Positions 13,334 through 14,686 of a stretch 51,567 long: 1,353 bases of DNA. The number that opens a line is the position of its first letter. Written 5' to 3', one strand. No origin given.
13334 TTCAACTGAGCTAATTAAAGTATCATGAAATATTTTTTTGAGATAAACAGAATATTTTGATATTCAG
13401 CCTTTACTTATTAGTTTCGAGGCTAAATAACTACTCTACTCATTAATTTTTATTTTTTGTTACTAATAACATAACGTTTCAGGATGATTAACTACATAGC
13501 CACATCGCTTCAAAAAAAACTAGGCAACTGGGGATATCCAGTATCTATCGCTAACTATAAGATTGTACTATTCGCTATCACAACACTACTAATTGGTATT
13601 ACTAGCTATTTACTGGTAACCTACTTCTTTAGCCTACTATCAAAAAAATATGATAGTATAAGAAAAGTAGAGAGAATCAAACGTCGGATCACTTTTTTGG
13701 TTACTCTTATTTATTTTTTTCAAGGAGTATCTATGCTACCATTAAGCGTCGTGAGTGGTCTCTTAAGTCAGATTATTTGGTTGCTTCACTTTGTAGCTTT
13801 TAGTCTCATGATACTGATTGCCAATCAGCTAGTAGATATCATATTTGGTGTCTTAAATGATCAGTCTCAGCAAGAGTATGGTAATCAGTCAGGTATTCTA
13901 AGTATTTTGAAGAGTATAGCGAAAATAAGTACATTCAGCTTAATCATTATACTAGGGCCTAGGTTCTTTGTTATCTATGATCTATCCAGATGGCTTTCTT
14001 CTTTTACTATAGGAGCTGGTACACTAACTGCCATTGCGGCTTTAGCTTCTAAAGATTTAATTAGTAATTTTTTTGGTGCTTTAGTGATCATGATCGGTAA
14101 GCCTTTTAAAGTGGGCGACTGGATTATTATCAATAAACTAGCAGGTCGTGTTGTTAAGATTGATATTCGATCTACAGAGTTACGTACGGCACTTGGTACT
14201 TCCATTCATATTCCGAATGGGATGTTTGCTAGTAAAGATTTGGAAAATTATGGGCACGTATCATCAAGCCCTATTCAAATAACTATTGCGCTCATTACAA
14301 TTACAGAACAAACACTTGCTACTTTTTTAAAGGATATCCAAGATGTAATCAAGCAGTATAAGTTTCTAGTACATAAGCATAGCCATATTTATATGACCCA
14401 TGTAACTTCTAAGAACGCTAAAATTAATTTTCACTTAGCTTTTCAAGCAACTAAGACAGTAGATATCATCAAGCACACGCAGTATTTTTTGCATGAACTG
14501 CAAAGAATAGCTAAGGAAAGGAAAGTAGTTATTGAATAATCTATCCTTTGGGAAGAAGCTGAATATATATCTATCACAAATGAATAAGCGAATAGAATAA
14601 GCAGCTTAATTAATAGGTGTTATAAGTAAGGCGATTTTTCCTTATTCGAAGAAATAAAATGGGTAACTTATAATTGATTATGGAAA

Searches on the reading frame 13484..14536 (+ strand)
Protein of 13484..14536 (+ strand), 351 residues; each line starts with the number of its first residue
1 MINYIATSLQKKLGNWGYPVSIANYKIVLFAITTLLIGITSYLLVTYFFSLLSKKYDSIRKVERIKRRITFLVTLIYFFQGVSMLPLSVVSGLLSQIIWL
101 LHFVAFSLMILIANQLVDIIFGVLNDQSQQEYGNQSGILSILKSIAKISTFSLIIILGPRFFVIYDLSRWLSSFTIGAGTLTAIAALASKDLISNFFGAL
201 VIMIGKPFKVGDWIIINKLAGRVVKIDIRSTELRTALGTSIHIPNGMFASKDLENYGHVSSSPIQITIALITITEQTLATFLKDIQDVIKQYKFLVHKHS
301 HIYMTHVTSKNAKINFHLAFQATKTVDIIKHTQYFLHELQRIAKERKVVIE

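Call 58: search_protein_families(library=pfam, proteins=[window:13484-14536:+], max_evalue=0.01)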
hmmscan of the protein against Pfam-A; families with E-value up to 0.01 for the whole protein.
window:13484-14536:+ (351 aa): 1 family
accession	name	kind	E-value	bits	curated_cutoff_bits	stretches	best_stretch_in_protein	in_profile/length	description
PF00924.24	MS_channel_2nd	-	2.7e-20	72.7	20.2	1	191-257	1-67/68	Mechanosensitive ion channel, beta-domain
